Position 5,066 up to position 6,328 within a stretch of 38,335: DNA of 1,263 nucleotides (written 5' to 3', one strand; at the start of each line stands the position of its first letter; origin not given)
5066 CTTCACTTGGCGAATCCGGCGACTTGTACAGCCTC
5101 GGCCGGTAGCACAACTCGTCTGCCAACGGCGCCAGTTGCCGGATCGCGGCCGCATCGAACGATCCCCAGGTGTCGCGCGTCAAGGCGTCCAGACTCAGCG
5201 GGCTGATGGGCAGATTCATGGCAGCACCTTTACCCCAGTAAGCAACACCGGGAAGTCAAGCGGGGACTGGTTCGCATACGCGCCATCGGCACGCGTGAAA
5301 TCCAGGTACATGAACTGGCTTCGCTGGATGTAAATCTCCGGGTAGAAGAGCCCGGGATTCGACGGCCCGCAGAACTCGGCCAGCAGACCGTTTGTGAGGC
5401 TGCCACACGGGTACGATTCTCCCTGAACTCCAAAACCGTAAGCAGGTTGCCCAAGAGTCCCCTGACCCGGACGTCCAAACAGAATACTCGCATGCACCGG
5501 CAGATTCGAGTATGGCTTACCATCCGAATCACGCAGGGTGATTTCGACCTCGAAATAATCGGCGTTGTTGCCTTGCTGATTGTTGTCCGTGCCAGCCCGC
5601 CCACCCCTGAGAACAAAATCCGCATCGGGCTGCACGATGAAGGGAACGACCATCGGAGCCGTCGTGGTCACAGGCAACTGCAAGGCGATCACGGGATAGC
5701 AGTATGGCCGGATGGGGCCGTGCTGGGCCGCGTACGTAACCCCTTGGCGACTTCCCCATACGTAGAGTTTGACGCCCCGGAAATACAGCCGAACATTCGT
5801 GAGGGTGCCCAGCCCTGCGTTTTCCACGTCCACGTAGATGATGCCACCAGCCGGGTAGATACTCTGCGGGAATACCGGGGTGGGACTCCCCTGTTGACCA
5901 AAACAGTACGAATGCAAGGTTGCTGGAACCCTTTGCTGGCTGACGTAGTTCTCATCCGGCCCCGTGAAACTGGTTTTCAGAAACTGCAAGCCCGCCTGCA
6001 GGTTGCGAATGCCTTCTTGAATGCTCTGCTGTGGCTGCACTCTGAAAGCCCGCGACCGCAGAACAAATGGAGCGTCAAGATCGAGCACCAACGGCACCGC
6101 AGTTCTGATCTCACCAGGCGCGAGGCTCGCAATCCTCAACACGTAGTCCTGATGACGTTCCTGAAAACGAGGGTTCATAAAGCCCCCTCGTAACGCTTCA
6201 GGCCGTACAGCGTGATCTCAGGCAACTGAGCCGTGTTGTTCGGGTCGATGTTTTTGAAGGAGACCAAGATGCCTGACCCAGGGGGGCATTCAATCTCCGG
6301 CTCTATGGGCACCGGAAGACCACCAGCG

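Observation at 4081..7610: Five ATGA-coupled genes carrying seven copies of one beta-strand module (1+1+2+1+2), possibly single and double jelly-rolls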

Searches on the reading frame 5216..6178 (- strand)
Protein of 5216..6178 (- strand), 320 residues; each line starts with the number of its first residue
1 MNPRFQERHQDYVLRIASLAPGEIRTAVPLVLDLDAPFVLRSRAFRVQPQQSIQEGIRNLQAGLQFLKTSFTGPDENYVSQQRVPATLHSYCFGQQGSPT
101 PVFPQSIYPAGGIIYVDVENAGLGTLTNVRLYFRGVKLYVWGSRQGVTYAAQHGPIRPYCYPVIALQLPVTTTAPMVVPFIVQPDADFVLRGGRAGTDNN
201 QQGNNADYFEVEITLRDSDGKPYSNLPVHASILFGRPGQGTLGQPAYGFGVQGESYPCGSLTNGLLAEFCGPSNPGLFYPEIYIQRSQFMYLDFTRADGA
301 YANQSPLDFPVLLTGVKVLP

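Call 5: search_protein_families(library=pfam, proteins=[window:5216-6178:-], max_evalue=1)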
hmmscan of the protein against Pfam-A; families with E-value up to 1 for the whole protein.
window:5216-6178:- (320 aa): 1 family
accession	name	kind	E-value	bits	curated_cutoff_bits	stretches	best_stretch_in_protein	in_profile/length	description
PF02369.22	Big_1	-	0.0047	17.5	34.9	1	197-231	7-41/93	Bacterial Ig-like domain (group 1)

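Call 6: search_protein_families(library=phrogs, proteins=[window:5216-6178:-], max_evalue=1)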
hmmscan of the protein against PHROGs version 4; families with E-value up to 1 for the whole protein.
window:5216-6178:- (320 aa): 1 family
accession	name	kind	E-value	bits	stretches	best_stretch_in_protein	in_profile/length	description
phrog_6792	-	unknown function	0.13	12.8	1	42-86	103-147/173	-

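Call 11: search_dna_similar(query=window:5216-6178:-, collection=phages, mode=protein, max_evalue=1)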
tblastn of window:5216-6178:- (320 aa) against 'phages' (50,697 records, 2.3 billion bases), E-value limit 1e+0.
No match.

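Call 12: find_homologous_proteins(query=window:5216-6178:-, max_evalue=0.01)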
Query window:5216-6178:- (320 aa): 156 proteins with E <= 0.01 among 2168 candidates; the best 120 are listed.
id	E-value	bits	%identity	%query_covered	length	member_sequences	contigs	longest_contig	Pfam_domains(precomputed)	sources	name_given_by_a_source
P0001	9.2e-197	671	91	100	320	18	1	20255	-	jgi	jgi:hypothetical protein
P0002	6.2e-190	648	88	100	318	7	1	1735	-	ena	-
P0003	8.1e-189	645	89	100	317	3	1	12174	-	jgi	jgi:hypothetical protein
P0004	2.2e-186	637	87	100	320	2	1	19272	-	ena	-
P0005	1.4e-183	627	86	100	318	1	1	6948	-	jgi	jgi:hypothetical protein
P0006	9.1e-180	615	83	99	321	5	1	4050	-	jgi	jgi:hypothetical protein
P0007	6.7e-179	612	83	100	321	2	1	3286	-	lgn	-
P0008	1.9e-176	604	83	100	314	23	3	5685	-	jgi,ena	-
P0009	1.6e-163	562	84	92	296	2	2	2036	-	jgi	jgi:hypothetical protein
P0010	7.0e-160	550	75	100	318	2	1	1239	-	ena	-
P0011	4.1e-103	363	80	65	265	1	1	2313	-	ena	-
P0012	2.8e-78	281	49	100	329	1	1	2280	-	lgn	-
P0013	5.5e-71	257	47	100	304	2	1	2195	-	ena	-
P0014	9.0e-62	227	44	99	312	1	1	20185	-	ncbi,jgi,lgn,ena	jgi:hypothetical protein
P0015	7.7e-61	224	43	100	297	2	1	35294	-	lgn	-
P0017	4.8e-59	218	42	100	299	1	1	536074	-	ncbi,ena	-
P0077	6.3e-44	169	38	100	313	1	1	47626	-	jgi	jgi:hypothetical protein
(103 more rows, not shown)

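Call 16: find_encoding_contigs(protein=P0017, flank=10000, max_places=2)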
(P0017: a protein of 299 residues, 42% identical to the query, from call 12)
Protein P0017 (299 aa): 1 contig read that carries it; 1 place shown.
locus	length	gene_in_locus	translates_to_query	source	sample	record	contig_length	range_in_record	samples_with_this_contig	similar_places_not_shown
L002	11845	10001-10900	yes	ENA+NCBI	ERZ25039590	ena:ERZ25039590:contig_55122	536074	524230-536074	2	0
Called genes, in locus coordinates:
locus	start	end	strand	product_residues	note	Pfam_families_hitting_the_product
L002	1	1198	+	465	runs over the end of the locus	PF23357:DUF7088, PF09822:ABC_transp_aux, PF14258:DUF4350, PF23355:IFT52_GIFT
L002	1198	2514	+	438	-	PF14238:DUF4340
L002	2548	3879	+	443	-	PF17767:NAPRTase_N, PF01729:QRPTase_C (weak), PF04095:NAPRTase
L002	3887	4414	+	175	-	PF00857:Isochorismatase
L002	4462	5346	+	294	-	-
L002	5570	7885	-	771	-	PF04413:Glycos_transf_N, PF13579:Glyco_trans_4_4 (weak), PF02606:LpxK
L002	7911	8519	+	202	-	-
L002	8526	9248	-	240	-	PF00160:Pro_isomerase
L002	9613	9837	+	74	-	-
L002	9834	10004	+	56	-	-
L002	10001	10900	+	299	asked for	-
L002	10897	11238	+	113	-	-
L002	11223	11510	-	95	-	-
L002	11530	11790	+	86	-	-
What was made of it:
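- Tried and rejected: P0017 on a 536-kb contig: the viral piece starts mid-operon at the contig end, so it is probably chimeric and not usable as an integration site (call 16).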

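Call 17: find_encoding_contigs(protein=P0077, flank=10000, max_places=2)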
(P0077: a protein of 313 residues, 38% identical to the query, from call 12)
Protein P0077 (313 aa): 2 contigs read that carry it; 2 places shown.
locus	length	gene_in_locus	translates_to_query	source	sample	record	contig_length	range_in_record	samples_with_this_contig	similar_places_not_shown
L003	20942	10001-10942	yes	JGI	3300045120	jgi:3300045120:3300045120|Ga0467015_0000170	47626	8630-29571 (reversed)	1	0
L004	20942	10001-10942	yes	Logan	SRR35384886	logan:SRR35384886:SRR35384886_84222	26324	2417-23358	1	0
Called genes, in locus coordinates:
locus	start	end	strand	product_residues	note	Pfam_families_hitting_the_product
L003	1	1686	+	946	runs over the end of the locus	PF00535:Glycos_transf_2 (faint), PF08241:Methyltransf_11 (weak)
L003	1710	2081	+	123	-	-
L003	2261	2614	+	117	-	-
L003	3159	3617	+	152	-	-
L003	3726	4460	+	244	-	-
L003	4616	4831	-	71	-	-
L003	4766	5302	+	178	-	-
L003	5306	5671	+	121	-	-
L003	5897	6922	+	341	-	-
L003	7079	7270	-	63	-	-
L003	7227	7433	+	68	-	-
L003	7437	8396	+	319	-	-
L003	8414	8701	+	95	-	-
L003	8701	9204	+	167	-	-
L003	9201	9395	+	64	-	-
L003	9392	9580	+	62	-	-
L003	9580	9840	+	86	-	-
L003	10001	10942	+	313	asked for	-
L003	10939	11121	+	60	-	-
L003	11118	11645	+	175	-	-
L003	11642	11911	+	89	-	-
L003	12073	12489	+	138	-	-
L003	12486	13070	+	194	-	-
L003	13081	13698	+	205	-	-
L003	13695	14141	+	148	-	-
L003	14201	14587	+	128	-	-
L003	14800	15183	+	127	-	PF01464:SLT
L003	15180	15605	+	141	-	-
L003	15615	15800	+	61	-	-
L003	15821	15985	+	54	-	-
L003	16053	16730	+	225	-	-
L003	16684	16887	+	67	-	-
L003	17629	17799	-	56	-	-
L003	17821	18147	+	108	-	-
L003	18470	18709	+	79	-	-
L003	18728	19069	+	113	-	-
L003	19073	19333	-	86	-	-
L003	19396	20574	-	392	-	-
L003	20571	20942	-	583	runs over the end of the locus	-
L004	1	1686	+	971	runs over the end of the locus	PF00535:Glycos_transf_2 (faint), PF08241:Methyltransf_11 (weak)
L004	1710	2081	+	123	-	-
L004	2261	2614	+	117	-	-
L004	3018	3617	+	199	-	-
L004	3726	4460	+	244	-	-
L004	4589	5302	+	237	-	-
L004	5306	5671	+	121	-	-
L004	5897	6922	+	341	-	-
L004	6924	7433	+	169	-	PF05345:He_PIG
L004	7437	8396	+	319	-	-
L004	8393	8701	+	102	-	-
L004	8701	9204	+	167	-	-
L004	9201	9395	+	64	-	-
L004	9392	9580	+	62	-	-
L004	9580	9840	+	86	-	-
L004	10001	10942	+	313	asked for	-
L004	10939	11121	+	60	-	-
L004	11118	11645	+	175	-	-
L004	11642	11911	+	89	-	-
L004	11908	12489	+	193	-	-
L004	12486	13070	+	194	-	-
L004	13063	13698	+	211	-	-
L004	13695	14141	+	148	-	-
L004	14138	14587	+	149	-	-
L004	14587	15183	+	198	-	PF01464:SLT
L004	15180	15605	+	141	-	-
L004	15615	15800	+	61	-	-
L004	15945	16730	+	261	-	-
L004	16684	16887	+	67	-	-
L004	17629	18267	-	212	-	-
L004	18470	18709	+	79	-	-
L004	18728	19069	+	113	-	-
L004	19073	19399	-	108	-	-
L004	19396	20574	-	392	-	-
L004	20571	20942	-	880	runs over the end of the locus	-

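Call 20: find_related_loci(query=A1, collection=viral_contigs, flank=10000)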
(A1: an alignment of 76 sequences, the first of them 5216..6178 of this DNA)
Query A1 (320 aa) in viral_contigs; peptide patterns used: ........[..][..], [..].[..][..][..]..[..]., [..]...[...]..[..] (x = any residue, [..] = any of these).
79 stretches matched a pattern; 8 encode a relative of the query (tblastn E <= 1e-3); 8 distinct loci.
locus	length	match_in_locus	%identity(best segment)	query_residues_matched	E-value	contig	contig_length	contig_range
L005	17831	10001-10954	87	1-320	0e+0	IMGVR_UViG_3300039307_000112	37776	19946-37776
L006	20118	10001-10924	39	7-319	1e-56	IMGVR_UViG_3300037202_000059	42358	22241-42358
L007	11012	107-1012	39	4-320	3e-47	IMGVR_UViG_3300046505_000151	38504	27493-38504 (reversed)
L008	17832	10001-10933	33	5-319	1e-36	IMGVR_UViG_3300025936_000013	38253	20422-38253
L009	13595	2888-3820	33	5-319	1e-36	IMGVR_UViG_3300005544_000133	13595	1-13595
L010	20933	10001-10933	33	5-319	1e-36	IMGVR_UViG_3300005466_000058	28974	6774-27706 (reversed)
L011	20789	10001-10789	25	7-294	1e-10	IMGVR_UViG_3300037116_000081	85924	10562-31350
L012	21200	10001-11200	27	3-320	2e-8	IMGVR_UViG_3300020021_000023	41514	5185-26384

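Call 21: find_related_loci(query=A1, collection=metagenome_contigs, flank=10000)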
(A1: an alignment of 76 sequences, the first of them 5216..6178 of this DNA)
Query A1 (320 aa) in metagenome_contigs; peptide patterns used: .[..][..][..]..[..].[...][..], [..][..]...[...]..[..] (x = any residue, [..] = any of these).
245 stretches matched a pattern; 96 encode a relative of the query (tblastn E <= 1e-3); the best 80 are kept; 80 distinct loci.
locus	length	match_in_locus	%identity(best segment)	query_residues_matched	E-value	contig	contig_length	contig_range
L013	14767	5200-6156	91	1-320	0e+0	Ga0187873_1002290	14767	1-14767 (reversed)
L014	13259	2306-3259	87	1-320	0e+0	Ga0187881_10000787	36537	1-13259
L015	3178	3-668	85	98-320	7e-127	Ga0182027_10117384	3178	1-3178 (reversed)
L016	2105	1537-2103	83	1-195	4e-108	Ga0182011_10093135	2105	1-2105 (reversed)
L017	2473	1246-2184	53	1-320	1e-93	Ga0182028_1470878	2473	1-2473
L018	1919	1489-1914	84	1-144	7e-78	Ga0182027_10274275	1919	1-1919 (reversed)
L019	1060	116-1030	44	1-320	1e-78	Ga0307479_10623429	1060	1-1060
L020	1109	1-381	88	194-320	6e-77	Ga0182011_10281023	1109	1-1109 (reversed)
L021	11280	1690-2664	41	1-319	6e-62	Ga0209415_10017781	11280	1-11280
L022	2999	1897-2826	41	7-319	2e-61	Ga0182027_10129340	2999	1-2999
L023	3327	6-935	41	7-319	3e-61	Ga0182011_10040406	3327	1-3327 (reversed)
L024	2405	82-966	41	3-318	2e-60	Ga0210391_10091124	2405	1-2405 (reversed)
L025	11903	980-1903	39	1-318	1e-56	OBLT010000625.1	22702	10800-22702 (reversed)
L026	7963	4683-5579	38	1-319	1e-56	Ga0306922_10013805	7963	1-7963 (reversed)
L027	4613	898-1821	39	1-319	2e-56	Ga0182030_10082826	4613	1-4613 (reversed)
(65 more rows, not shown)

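Call 25: predict_structure(alignment_id=A1)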
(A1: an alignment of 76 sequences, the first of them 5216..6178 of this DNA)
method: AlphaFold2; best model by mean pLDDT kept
length: 320 residues; sequences in the alignment: 76
mean_pLDDT: 85.4   pTM: 0.87
mean pLDDT of the five models: 85.4, 84.9, 84.8, 83.6, 81.3
residues with pLDDT >= 90: 184; 70-90: 79; 50-70: 44; < 50: 13
segments of 3 or more residues with pLDDT < 50: 239-251
pLDDT, mean of each block of 10 residues (from residue 1): 87 95 97 97 90 66 89 93 87 79 93 97 94 95 85 91 95 97 95 79 71 95 95 70 40 64 63 67 94 95 87 92
secondary structure, 60 per line:
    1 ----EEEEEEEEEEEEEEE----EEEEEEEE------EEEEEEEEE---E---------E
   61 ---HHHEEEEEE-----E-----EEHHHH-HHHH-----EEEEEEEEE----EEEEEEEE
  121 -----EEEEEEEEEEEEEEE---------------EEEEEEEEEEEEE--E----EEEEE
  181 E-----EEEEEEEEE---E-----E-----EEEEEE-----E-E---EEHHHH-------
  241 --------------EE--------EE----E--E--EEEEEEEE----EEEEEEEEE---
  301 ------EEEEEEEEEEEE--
elements in order: E5-19 E24-31 E38-46 E67-72 H86-89 H91-94 E100-108 E113-120 E126-140 E156-168 E176-181 E187-195 E211-216 H230-233 E277-284 E289-297 E307-318
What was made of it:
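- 5216..6178 (-): gC, 320 aa: two jelly-roll modules in tandem (N about 5741-6178, C about 5219-5740); a variable low-confidence loop at aa 235-275 in the C module. AlphaFold2 pLDDT 85.4, pTM 0.87, seven strands plus a short helix in each half (call 25).
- Checked: They lie on predicted strands of the gC model (call 25).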

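Call 27: fold_search(model_id=the predicted structure, library=pdb)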
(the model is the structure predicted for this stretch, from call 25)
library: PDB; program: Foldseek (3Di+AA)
matches with E <= 10: 1192; with E <= 0.001: 47
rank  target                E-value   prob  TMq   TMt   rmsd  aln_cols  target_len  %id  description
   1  2bbd_A                1.3e-06  1.00  0.26  0.26  17.4       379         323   12  Crystal Structure of the STIV MCP (released 2005-12-06)
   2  4kq7_A                2.5e-06  1.00  0.26  0.23  17.3       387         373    9  Crystal structure of a DUF2961 family protein (BACUNI_00161) from Bacteroides uniformis ATCC 8492 at 1.62 A resolution (released 2013-07-17)
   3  3j31_A                7.5e-06  1.00  0.29  0.27  17.4       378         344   12  Life in the extremes: atomic structure of Sulfolobus Turreted Icosahedral Virus (released 2013-05-01)
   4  8ah3                  8.4e-06  1.00  0.24  0.21  17.5       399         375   10  DG04279 glycoside hydrolase family 172 (released 2023-08-16)
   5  8hif_R2               9.9e-06  0.96  0.20  0.15  21.4       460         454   10  One asymmetric unit of Singapore grouper iridovirus capsid (released 2023-04-19)
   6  8hif_Z1               1.3e-05  0.99  0.24  0.18  21.0       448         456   10  One asymmetric unit of Singapore grouper iridovirus capsid (released 2023-04-19)
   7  8hif_O1               1.5e-05  0.97  0.23  0.17  20.9       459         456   10  One asymmetric unit of Singapore grouper iridovirus capsid (released 2023-04-19)
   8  7v1v_A                1.7e-05  0.97  0.21  0.16  19.0       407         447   12  Difructose dianhydride I synthase/hydrolase (alphaFFase1) from Bifidobacterium dentium, ligand-free form (released 2021-11-03)
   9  8hif_A1               2.1e-05  0.82  0.18  0.14  21.6       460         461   10  One asymmetric unit of Singapore grouper iridovirus capsid (released 2023-04-19)
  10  8hif_Q3               2.2e-05  0.89  0.19  0.14  20.6       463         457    9  One asymmetric unit of Singapore grouper iridovirus capsid (released 2023-04-19)
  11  8hif_M3               2.9e-05  0.92  0.21  0.16  21.3       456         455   10  One asymmetric unit of Singapore grouper iridovirus capsid (released 2023-04-19)
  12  7v1v_B                3.3e-05  0.96  0.22  0.17  19.0       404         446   11  Difructose dianhydride I synthase/hydrolase (alphaFFase1) from Bifidobacterium dentium, ligand-free form (released 2021-11-03)
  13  8ic8_A                3.5e-05  0.98  0.22  0.19  17.2       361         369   10  Exo-alpha-D-arabinofuranosidase from Microbacterium arabinogalactanolyticum (released 2023-08-16)
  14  7sqc_1B               4.1e-05  0.99  0.22  0.06  16.7       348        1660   11  Ciliary C1 central pair apparatus isolated from Chlamydomonas reinhardtii (released 2022-04-13)
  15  8ic8_B                4.1e-05  0.98  0.22  0.19  17.4       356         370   10  Exo-alpha-D-arabinofuranosidase from Microbacterium arabinogalactanolyticum (released 2023-08-16)
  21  7ook_A                6.3e-05  0.96  0.24  0.22  18.1       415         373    9  Bacteriophage PRD1 Major Capsid Protein P3 in complex with CPZ (released 2022-06-08)
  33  1hx6_C                2.6e-04  0.92  0.24  0.22  18.1       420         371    8  P3, THE MAJOR COAT PROTEIN OF THE LIPID-CONTAINING BACTERIOPHAGE PRD1. (released 2001-01-24)
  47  1cjd_B                9.0e-04  0.84  0.25  0.22  18.0       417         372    9  THE BACTERIOPHAGE PRD1 COAT PROTEIN, P3, IS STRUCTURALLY SIMILAR TO HUMAN ADENOVIRUS HEXON (released 1999-09-20)
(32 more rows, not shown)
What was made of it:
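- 5216..6178 (-): Foldseek top hits are STIV, PRD1, iridovirus and PBCV-1 capsid proteins, DUF2961/GH172, PNGase F and PHM (call 27).
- Closest known: STIV. Same: B345 is the best PDB fold match of gC (call 27).
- Closest known: PRD1-type bacterial double-jelly-roll viruses. Same: PRD1 P3 is among gC's fold hits (call 27).
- Fold: calls 25, 27. DUF2961/GH172 enzymes, PNGase F and PHM are among gC's top fold matches with E-values close to the capsid proteins (call 27).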

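Call 32: find_related_loci(query=A1, collection=genome_contigs, flank=10000)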
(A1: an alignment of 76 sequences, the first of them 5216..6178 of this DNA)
Query A1 (320 aa) in genome_contigs; peptide patterns used: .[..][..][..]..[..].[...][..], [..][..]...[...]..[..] (x = any residue, [..] = any of these).
115 stretches matched a pattern, but none encodes a relative of the query by tblastn (E <= 1e-3).
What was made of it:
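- Tried and rejected: GTDB scans: the gC scan found nothing (call 32).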

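Call 35: fold_search(model_id=the predicted structure, library=viral)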
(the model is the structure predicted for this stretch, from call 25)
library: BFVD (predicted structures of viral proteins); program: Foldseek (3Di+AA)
matches with E <= 10: 1377; with E <= 0.001: 29
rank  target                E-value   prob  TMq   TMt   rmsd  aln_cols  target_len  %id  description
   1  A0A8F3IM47            5.9e-06  1.00  0.25  0.23  18.9       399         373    8  (no name in the UniProt tables at hand)
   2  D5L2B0                2.2e-05  0.99  0.22  0.25  19.3       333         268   11  Uncharacterized protein [uncultured virus]
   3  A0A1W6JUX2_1          2.4e-05  0.94  0.20  0.10  44.3       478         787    7  Uncharacterized protein [Vibrio phage pVco-5]
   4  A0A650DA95            1.2e-04  0.97  0.23  0.21  16.8       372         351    7  (no name in the UniProt tables at hand)
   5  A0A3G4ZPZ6            1.2e-04  0.91  0.18  0.16  14.9       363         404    8  Uncharacterized protein [Terrestrivirus sp.]
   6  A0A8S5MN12            1.3e-04  0.41  0.14  0.06  20.2       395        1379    8  Uncharacterized protein [Siphoviridae sp. ct89Z21]
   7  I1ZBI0                1.4e-04  1.00  0.26  0.32  15.7       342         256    8  (no name in the UniProt tables at hand)
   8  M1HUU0                1.4e-04  0.89  0.21  0.19  14.7       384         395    7  (no name in the UniProt tables at hand)
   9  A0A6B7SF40            2.0e-04  0.82  0.19  0.21  28.8       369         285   12  Uncharacterized protein [Vibrio phage Seahorse]
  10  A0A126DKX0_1          2.5e-04  0.54  0.16  0.06  39.3       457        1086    8  (no name in the UniProt tables at hand)
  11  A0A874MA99            2.7e-04  0.94  0.21  0.22  26.3       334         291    8  Uncharacterized protein [Synechococcus phage S-SRP01]
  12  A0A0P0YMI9            2.7e-04  0.84  0.23  0.20  18.9       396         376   10  (no name in the UniProt tables at hand)
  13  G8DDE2                3.0e-04  0.90  0.24  0.20  19.6       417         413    8  (no name in the UniProt tables at hand)
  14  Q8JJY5                3.1e-04  0.80  0.23  0.17  20.5       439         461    9  Major capsid protein [Spodoptera frugiperda ascovirus 1a]
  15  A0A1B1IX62            3.3e-04  0.90  0.20  0.16  23.6       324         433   11  (no name in the UniProt tables at hand)
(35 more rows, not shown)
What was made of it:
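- BFVD hits are heterogeneous (call 35). BFVD hits include CUB-like and minor-tail proteins of tailed phages (call 35). A few BFVD matches are 'minor tail protein' entries (call 35).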

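Call 43: search_solved_structures(query=A1, max_evalue=10)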
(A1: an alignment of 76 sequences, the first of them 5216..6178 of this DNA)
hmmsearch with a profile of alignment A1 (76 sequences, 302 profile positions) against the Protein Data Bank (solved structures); distinct sequences matched with E-value up to 10: 0.
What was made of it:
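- On Cellular double-jelly-roll enzymes (GH172/DUF2961, PNGase F): The gC profile finds no PDB sequence at E<=10 (call 43).
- There is no sequence match to any Pfam glycoside-hydrolase or lectin family (call 5) or to any PDB sequence (call 43).
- Tried and rejected: The gC profile against PDB sequences found nothing (call 43).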

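Call 69: search_dna_similar(query=window:5216-6178:-, collection=plasmids, mode=protein, max_evalue=0.1)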
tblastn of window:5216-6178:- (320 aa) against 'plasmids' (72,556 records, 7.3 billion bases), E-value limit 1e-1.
No match.
